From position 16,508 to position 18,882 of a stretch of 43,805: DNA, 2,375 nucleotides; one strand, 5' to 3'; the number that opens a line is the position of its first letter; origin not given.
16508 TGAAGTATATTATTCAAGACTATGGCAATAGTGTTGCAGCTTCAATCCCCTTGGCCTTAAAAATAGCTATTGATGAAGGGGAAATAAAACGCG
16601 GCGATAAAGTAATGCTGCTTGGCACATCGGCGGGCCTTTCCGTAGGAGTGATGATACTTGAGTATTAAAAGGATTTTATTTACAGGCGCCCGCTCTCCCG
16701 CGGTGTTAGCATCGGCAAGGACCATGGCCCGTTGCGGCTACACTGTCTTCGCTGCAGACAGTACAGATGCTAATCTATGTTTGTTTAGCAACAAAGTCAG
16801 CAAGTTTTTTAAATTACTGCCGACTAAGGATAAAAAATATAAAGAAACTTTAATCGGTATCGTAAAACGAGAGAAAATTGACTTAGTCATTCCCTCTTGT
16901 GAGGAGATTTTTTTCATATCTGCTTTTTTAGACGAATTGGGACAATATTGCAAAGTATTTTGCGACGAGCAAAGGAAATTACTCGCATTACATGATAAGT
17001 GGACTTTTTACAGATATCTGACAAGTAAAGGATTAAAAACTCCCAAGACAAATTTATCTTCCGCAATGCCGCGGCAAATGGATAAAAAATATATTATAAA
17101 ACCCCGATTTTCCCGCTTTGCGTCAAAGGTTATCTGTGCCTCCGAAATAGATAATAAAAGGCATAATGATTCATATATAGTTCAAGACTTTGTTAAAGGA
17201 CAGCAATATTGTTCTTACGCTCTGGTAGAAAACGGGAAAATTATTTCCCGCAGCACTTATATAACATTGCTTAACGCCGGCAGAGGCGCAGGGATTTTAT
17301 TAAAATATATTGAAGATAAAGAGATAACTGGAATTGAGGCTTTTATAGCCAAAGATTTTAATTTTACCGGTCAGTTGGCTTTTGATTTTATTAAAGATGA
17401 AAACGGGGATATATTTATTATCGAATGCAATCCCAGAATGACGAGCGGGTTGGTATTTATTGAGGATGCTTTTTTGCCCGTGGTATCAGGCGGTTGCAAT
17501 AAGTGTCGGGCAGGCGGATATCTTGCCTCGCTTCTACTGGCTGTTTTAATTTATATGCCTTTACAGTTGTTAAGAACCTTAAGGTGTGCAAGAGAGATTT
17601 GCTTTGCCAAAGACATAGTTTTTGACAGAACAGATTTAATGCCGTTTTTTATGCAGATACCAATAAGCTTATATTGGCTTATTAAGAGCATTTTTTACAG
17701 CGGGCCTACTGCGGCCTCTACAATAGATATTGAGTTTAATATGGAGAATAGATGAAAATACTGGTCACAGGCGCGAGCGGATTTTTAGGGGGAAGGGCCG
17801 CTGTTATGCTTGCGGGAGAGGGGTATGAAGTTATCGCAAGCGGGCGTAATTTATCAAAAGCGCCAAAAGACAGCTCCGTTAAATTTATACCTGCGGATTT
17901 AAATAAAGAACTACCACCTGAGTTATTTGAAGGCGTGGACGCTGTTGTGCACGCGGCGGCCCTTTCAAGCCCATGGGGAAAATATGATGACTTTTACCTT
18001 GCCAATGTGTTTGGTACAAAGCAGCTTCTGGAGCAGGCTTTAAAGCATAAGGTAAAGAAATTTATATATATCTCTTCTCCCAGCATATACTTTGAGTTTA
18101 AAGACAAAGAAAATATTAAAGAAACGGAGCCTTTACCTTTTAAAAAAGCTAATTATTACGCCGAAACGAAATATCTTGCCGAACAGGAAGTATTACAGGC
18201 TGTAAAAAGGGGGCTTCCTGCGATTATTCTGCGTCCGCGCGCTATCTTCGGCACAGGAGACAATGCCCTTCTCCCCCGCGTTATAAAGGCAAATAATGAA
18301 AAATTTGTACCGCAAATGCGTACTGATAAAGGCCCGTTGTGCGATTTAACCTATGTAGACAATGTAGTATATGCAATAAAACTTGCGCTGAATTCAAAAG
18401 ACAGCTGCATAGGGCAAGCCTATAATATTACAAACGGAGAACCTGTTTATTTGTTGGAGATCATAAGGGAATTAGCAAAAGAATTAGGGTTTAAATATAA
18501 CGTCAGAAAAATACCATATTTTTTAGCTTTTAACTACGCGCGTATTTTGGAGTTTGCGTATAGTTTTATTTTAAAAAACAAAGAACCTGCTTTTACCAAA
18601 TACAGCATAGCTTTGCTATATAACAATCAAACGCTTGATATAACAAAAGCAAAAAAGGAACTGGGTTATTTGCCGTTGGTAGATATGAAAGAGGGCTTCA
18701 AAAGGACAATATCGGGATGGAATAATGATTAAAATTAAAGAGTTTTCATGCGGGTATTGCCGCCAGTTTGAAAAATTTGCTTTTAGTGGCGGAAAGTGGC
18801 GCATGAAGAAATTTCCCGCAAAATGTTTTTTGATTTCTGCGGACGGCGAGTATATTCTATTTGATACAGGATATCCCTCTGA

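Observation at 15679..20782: Translationally coupled five-gene cassette with Ole/beta-lactone-like logic built from non-canonical parts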

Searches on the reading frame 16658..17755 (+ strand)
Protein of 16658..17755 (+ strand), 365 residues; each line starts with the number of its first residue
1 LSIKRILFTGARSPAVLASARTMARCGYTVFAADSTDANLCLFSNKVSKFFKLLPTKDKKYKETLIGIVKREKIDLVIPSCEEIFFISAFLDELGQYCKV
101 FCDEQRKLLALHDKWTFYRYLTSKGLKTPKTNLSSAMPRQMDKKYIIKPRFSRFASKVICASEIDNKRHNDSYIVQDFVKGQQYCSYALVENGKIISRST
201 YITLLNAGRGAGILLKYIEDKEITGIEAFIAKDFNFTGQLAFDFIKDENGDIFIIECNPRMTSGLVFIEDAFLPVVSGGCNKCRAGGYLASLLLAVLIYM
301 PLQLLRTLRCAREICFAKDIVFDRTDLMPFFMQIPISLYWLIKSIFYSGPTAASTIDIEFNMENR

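Call 3: search_protein_families(library=pfam, proteins=[window:16658-17755:+], max_evalue=0.01)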
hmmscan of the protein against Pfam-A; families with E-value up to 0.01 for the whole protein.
window:16658-17755:+ (365 aa): 3 families
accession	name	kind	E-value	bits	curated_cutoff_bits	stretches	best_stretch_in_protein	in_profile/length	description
PF02655.19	ATP-grasp_3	-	3.6e-14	53.6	23.2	1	112-263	2-159/160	ATP-grasp domain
PF21360.3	PylC-like_N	-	0.0029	18.1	27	1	27-83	22-76/96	PylC-like, N-terminal domain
PF14398.11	ATPgrasp_YheCD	-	0.007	16.1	26.8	0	229-261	195-227/255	YheC/D like ATP-grasp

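Call 4: search_protein_families(library=ncbifam, proteins=[window:16658-17755:+], max_evalue=0.01)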
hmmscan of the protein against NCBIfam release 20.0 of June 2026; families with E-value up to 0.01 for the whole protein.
window:16658-17755:+ (365 aa): 7 families
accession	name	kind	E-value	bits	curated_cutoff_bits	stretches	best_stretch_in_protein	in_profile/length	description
NF005315.0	PRK06849.1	equivalog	2.9e-79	266.9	406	1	4-362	5-384/389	hypothetical protein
NF009405.0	PRK12767.1-4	equivalog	2.5e-16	59.6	390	1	10-264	9-269/320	carbamoyl phosphate synthase-like protein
NF009402.0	PRK12767.1-1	equivalog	1.5e-14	53.5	218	1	17-262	19-277/329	carbamoyl phosphate synthase-like protein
NF009403.0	PRK12767.1-2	equivalog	1.7e-12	47.2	286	1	39-197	31-203/342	carbamoyl phosphate synthase-like protein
NF009404.0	PRK12767.1-3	equivalog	1.6e-11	43.7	316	2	30-176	28-180/344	carbamoyl phosphate synthase-like protein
NF009406.0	PRK12767.1-5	equivalog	1.7e-11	43.8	271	1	10-265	11-275/327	carbamoyl phosphate synthase-like protein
NF040722.1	MfnD_Meth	equivalog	1.7e-08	34.3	400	1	55-268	61-258/288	tyramine--L-glutamate ligase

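Call 17: search_solved_structures(query=window:16658-17752:+, max_evalue=0.01)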
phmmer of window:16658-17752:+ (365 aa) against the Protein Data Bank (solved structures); distinct sequences matched with E-value up to 0.01: 1.
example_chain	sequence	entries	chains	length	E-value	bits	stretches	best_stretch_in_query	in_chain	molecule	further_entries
3df7_A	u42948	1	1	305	2e-07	33.9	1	77-272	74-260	Putative ATP-grasp superfamily protein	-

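Call 59: find_homologous_proteins(query=window:16658-17755:+, max_evalue=0.00001)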
Query window:16658-17755:+ (365 aa): 1186 proteins with E <= 0.00001 among 6110 candidates; the best 120 are listed.
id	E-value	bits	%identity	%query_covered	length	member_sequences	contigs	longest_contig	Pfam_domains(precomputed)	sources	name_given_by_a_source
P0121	1.1e-169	583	71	100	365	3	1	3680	PF02655.20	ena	-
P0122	6.2e-162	557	69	100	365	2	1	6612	PF02655.20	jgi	-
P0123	8.0e-161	553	67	100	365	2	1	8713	PF02655.20,PF21360.4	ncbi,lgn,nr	ncbi:MAG: ATP-grasp domain-containing protein [Campylobacteraceae bacterium]|nr:ATP-grasp domain-con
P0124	1.6e-152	526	68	96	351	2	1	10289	PF02655.20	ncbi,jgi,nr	ncbi:MAG: ATP-grasp domain-containing protein [Campylobacteraceae bacterium]|jgi:predicted ATP-grasp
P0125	3.6e-144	499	97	63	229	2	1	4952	PF02655.20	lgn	-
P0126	1.5e-124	434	56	95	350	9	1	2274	PF02655.20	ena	-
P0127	5.1e-103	363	49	98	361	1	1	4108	PF02655.20,PF21360.4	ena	-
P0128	6.8e-102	359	47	98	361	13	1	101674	PF02655.20,PF21360.4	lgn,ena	-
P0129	1.6e-100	355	47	98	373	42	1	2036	PF02655.20,PF21360.4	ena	-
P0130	4.2e-100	354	48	98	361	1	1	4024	PF02655.20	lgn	-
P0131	4.4e-97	344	47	100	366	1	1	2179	PF02655.20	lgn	-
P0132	1.0e-96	342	48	100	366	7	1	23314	PF02655.20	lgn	-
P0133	1.9e-96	342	48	94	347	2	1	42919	PF02655.20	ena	-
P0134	5.8e-95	337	48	94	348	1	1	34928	PF02655.20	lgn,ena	-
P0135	1.1e-94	336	48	94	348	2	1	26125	PF02655.20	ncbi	-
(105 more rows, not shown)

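Call 72: predict_structure(alignment_id=A4)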
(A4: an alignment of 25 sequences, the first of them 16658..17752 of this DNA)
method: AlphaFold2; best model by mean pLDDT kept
length: 365 residues; sequences in the alignment: 25
mean_pLDDT: 90.7   pTM: 0.89
mean pLDDT of the five models: 90.7, 88.7, 87.8, 87.1, 85.9
residues with pLDDT >= 90: 278; 70-90: 70; 50-70: 13; < 50: 4
segments of 3 or more residues with pLDDT < 50: none
pLDDT, mean of each block of 10 residues (from residue 1): 91 92 95 95 97 94 98 96 91 97 94 94 96 96 94 77 95 93 93 93 86 91 95 95 94 87 83 79 65 92 93 93 95 92 85 85 59
secondary structure, 60 per line:
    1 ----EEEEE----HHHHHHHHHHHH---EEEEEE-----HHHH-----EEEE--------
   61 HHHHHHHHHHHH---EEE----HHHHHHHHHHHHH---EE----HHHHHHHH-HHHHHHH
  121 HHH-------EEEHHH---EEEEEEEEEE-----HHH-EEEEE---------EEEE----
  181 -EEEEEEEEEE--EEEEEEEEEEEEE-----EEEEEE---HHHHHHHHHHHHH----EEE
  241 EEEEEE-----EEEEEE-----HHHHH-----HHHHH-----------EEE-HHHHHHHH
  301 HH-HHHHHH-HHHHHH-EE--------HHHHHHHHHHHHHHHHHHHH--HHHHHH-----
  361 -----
elements in order: E5-9 H14-25 E29-34 H40-43 E49-52 H61-72 E76-78 H83-95 H105-112 H114-123 E131-133 E140-149 E159-163 E173-176 E182-191 E194-206 E212-217 H221-233 E238-246 E252-257 H263-267 H273-277 E289-291 H293-302 H304-309 H311-316 H328-347 H350-355

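Call 75: fold_search(model_id=the predicted structure, library=pdb)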
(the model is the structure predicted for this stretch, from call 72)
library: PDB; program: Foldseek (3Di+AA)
matches with E <= 10: 1980; with E <= 0.001: 451
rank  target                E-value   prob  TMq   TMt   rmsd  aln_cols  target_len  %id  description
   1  2pn1                  4.8e-19  1.00  0.59  0.69   7.6       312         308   17  Crystal structure of carbamoylphosphate synthase large subunit (split gene in MJ) (ZP_00538348.1) from Exiguobacterium s (released 2007-05-08)
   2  4ffl                  1.9e-18  1.00  0.56  0.57   8.2       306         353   17  PylC in complex with L-lysine (released 2012-09-19)
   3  4ffr                  6.2e-18  1.00  0.55  0.58   8.2       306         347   18  SeMet-labeled PylC (remote) (released 2012-09-19)
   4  4wd3_A                8.1e-17  1.00  0.52  0.49   4.8       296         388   15  Crystal structure of an L-amino acid ligase RizA (released 2015-09-09)
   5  4ffm                  3.4e-16  1.00  0.53  0.56   8.3       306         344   17  PylC in complex with L-lysine-Ne-D-ornithine (cocrystallized with L-lysine-Ne-D-ornithine) (released 2012-09-19)
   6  3vot_B                7.2e-16  1.00  0.54  0.50   4.9       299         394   14  Crystal structure of L-amino acid ligase from Bacillus licheniformis (released 2012-11-07)
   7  3orr_B                1.8e-15  1.00  0.57  0.57   4.2       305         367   14  Crystal Structure of N5-Carboxyaminoimidazole synthetase from Staphylococcus aureus (released 2011-07-20)
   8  3orq_B                1.8e-15  1.00  0.55  0.55   4.5       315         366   14  Crystal Structure of N5-Carboxyaminoimidazole synthetase from Staphylococcus aureus complexed with ADP (released 2011-07-20)
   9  3orr_A                2.2e-15  1.00  0.56  0.56   4.7       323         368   13  Crystal Structure of N5-Carboxyaminoimidazole synthetase from Staphylococcus aureus (released 2011-07-20)
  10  1c30_A                2.3e-15  1.00  0.53  0.21   5.3       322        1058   15  CRYSTAL STRUCTURE OF CARBAMOYL PHOSPHATE SYNTHETASE: SMALL SUBUNIT MUTATION C269S (released 1999-12-10)
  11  3orq_A                2.3e-15  1.00  0.57  0.56   4.5       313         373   14  Crystal Structure of N5-Carboxyaminoimidazole synthetase from Staphylococcus aureus complexed with ADP (released 2011-07-20)
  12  1ce8_A                2.8e-15  1.00  0.54  0.21   5.1       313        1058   15  CARBAMOYL PHOSPHATE SYNTHETASE FROM ESCHERICHIS COLI WITH COMPLEXED WITH THE ALLOSTERIC LIGAND IMP (released 1999-07-26)
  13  3df7                  3.0e-15  1.00  0.52  0.61   4.7       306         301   18  Crystal structure of a putative ATP-grasp superfamily protein from Archaeoglobus fulgidus (released 2008-08-05)
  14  1m6v_A                3.9e-15  1.00  0.51  0.20   5.3       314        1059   16  Crystal Structure of the G359F (small subunit) Point Mutant of Carbamoyl Phosphate Synthetase (released 2002-07-31)
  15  3v4s_B                5.6e-15  1.00  0.55  0.53   4.2       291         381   15  Crystal Structure of ADP-ATP complex of purK: N5-carboxyaminoimidazole ribonucleotide synthetase (released 2013-02-13)
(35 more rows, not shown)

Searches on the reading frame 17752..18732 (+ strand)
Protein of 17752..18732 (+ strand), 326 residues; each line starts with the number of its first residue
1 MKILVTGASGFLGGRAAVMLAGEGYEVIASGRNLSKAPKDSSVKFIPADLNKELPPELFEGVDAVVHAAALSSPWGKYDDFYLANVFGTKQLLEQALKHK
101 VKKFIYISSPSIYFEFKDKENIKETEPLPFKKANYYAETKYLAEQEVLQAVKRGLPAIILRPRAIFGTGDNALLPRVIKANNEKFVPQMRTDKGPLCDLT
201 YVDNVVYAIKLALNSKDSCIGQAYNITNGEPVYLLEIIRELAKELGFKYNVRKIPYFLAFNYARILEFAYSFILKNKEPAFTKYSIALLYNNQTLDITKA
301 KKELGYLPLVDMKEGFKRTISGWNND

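Call 3: search_protein_families(library=pfam, proteins=[window:17752-18732:+], max_evalue=0.01)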
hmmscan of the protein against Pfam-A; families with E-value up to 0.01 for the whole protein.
window:17752-18732:+ (326 aa): 9 families
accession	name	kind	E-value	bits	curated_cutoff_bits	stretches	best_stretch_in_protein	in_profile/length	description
PF01370.27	Epimerase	-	3e-33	115.7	20.9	1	3-226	1-239/240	NAD dependent epimerase/dehydratase family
PF01073.25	3Beta_HSD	-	6.1e-32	111.2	22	1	4-251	1-274/280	3-beta hydroxysteroid dehydrogenase/isomerase family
PF07993.18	NAD_binding_4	-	4.6e-20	72.3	20.1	1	51-209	78-258/258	Male sterility protein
PF16363.11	GDP_Man_Dehyd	-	2.5e-14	53.9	27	1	4-318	1-331/332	GDP-mannose 4,6 dehydratase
PF13460.12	NAD_binding_10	-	3.8e-13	50.2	27.2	1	7-165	1-146/184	NAD(P)H-binding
PF04321.23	RmlD_sub_bind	-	3.1e-11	43.3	27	1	1-231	1-217/287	RmlD substrate binding domain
PF05368.20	NmrA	-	2e-06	28.1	27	1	2-108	4-106/298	NmrA-like family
PF02719.21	Polysacc_synt_2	-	1.7e-05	24.6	20.2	1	57-109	71-128/293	Polysaccharide biosynthesis protein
PF03721.20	UDPG_MGDP_dh_N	-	0.01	15.9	27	0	193-259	91-157/187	UDP-glucose/GDP-mannose dehydrogenase family, NAD binding domain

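Call 4: search_protein_families(library=ncbifam, proteins=[window:17752-18732:+], max_evalue=0.01)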
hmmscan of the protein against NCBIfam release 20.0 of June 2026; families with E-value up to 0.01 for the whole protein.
window:17752-18732:+ (326 aa): 37 families (the best 25 are shown)
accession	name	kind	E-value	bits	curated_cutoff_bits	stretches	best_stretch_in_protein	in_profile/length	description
NF042422.1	oxyalk_red_OleD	equivalog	1.4e-61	208.7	580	1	1-323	1-328/329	2-alkyl-3-oxoalkanoate reductase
NF042423.1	oxyalk_red_Shew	equivalog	2.9e-58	197.5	580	1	2-318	10-330/331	2-alkyl-3-oxoalkanoate reductase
TIGR03466.1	HpnA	hypoth_equivalog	1.7e-33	115.9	367.65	1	1-308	1-307/327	hopanoid-associated sugar epimerase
TIGR01746.1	Thioester-redct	subfamily_domain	1.3e-25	90.5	213.35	1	45-245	65-280/371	thioester reductase domain-containing protein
NF052578.1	StrlDmthSdmBMthl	equivalog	1.3e-24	87.6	600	1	1-320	1-319/328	sterol demethylase protein SdmB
TIGR01179.1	galE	equivalog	1.7e-16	60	262.3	1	2-167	1-178/332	UDP-glucose 4-epimerase GalE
TIGR01181.1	dTDP_gluc_dehyt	equivalog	4e-16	59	365.1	1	2-321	1-309/321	dTDP-glucose 4,6-dehydratase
TIGR04180.1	EDH_00030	hypoth_equivalog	1.2e-14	54.1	475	1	3-250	1-261/297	NAD-dependent 4,6-dehydratase LegB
TIGR02197.1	heptose_epim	equivalog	1.9e-13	50.2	274.6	1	3-152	1-155/316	ADP-glyceromanno-heptose 6-epimerase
NF038078.1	NRPS_MxcG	equivalog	8.3e-13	46.5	2300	1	56-258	1164-1367/1442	myxochelin non-ribosomal peptide synthetase MxcG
NF047350.1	aureusi_NRPS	equivalog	3.2e-12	44.2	2500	1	43-161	2090-2211/2373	aureusimine non-ribosomal peptide synthetase AusA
NF011728.1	PRK15181.1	equivalog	1e-10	41.1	760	1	60-238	89-275/348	Vi polysaccharide biosynthesis UDP-N-acetylglucosaminuronic acid C-4 epimerase TviC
NF007956.0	PRK10675.1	subfamily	8.2e-09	35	394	1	1-156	1-168/338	UDP-glucose 4-epimerase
TIGR01777.1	yfcH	hypoth_equivalog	1e-08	35.2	207.35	1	3-257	1-252/292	TIGR01777 family oxidoreductase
NF041592.1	carboxyl_red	equivalog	8.4e-08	30.3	1300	1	57-165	855-972/1160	carboxylic acid reductase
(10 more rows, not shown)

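Call 19: search_solved_structures(query=window:17752-18729:+, max_evalue=1e-8)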
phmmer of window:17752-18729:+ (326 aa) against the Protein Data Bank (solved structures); distinct sequences matched with E-value up to 1e-8: 19.
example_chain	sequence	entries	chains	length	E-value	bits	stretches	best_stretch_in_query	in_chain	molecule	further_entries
6jkg_A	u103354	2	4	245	9.1e-24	87.5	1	4-226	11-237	Sterol-4-alpha-carboxylate 3-dehydrogenase, decarboxylating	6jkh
6zl6_A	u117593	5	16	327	4.9e-19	71.9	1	1-246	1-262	Epimerase domain-containing protein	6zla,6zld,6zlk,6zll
3wj7_A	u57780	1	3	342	1.5e-18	70.3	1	4-309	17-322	Putative oxidoreductase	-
6zlj_A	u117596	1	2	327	1.5e-18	70.3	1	1-246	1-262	Epimerase domain-containing protein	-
4u7w_A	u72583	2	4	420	4.3e-18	68.8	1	56-256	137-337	MxaA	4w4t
6kv9_A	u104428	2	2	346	4.3e-15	59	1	3-246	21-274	MoeE5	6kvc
4zrm_A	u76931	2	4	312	5.3e-12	48.8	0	1-246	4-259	UDP-glucose 4-epimerase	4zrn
2hun_A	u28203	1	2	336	7.3e-11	45.1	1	1-246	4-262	336aa long hypothetical dTDP-glucose 4,6-dehydratase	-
6bwl_A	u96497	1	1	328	2.8e-10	43.1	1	1-233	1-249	Pal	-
10ke_A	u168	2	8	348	1.9e-09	40.4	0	2-261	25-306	Capsular polysaccharide biosynthesis protein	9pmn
3ru7_A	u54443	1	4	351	2.8e-09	39.8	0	41-254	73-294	WbgU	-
3ru9_A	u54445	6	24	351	2.8e-09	39.8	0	41-254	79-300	WbgU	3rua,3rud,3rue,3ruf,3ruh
3lu1_A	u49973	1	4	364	3.3e-09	39.6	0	41-254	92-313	WbgU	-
4lis_A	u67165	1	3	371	3.5e-09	39.5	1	3-149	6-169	UDP-glucose 4-epimerase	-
4lw8_A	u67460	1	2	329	3.6e-09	39.5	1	3-266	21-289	Putative epimerase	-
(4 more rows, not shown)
